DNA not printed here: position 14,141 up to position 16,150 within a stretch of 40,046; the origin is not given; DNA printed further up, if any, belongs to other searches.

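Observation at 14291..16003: Second wHTH + solute-binding-domain fusion regulator heading an enzyme operon (copy 2)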

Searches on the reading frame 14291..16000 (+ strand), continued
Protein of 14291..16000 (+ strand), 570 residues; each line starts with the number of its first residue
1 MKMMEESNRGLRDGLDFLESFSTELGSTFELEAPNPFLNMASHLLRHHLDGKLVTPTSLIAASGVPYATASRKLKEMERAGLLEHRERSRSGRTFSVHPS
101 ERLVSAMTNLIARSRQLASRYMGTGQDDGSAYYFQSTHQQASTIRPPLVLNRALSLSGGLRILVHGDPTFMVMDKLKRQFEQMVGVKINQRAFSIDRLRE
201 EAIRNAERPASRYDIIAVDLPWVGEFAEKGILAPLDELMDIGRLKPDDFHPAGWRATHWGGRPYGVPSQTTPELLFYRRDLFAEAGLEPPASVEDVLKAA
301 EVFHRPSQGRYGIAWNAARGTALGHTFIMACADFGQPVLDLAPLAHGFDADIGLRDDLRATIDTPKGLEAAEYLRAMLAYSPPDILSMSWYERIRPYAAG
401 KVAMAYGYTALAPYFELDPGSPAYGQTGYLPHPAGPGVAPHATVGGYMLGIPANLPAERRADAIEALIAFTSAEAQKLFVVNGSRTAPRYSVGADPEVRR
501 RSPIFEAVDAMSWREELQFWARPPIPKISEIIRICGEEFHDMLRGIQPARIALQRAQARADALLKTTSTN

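Call 59: find_encoding_contigs(protein=P0006, flank=10000, max_places=1)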
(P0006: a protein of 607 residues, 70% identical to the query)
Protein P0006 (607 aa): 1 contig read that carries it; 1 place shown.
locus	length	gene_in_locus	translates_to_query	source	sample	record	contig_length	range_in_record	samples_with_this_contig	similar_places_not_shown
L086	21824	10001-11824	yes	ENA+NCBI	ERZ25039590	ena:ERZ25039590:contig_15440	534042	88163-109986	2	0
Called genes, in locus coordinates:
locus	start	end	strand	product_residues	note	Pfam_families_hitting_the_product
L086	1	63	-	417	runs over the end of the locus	PF00557:Peptidase_M24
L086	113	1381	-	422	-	PF00364:Biotin_lipoyl, PF00198:2-oxoacid_dh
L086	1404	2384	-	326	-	PF02779:Transket_pyr, PF02780:Transketolase_C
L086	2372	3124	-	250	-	PF00676:E1_dh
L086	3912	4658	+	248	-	PF08240:ADH_N, PF00107:ADH_zinc_N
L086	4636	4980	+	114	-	PF00107:ADH_zinc_N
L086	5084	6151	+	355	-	PF01370:Epimerase, PF13460:NAD_binding_10 (weak), PF22917:PRISE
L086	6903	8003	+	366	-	PF01547:SBP_bac_1, PF13416:SBP_bac_8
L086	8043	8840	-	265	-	PF00106:adh_short, PF08659:KR (faint), PF13561:adh_short_C2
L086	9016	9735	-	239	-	PF00106:adh_short, PF08659:KR, PF13561:adh_short_C2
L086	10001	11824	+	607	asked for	PF01547:SBP_bac_1, PF13416:SBP_bac_8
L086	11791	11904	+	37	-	-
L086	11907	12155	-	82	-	-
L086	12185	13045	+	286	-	PF01261:AP_endonuc_2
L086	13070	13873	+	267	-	PF00106:adh_short, PF08659:KR (weak), PF13561:adh_short_C2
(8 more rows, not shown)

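Call 60: find_encoding_contigs(protein=P0007, flank=10000, max_places=1)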
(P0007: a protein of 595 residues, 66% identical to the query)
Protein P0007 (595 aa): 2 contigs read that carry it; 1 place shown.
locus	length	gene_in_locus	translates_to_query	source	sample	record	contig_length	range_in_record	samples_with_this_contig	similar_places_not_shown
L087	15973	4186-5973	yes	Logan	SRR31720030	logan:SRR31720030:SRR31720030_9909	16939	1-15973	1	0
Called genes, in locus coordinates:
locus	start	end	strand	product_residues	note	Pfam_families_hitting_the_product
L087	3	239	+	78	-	?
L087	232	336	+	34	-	-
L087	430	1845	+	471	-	PF00392:GntR, PF00155:Aminotran_1_2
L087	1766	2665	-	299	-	PF01261:AP_endonuc_2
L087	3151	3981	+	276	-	PF00248:Aldo_ket_red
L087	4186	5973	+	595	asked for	PF01547:SBP_bac_1, PF13416:SBP_bac_8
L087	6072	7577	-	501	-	PF00732:GMC_oxred_N, PF05199:GMC_oxred_C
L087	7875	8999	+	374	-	PF01408:GFO_IDH_MocA, PF22725:GFO_IDH_MocA_C3, PF02894:GFO_IDH_MocA_C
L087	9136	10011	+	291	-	PF00106:adh_short, PF08659:KR, PF13561:adh_short_C2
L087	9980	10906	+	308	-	PF00248:Aldo_ket_red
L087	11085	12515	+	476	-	PF00890:FAD_binding_2 (weak), PF01134:GIDA (weak), PF07992:Pyr_redox_2 (weak), PF12831:FAD_oxidored, PF13450:NAD_binding_8 (faint)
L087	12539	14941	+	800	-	PF18364:Molybdopterin_N, PF00384:Molybdopterin, PF01568:Molydop_binding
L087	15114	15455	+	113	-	-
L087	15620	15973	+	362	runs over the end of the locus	PF01547:SBP_bac_1, PF13531:SBP_bac_11 (weak)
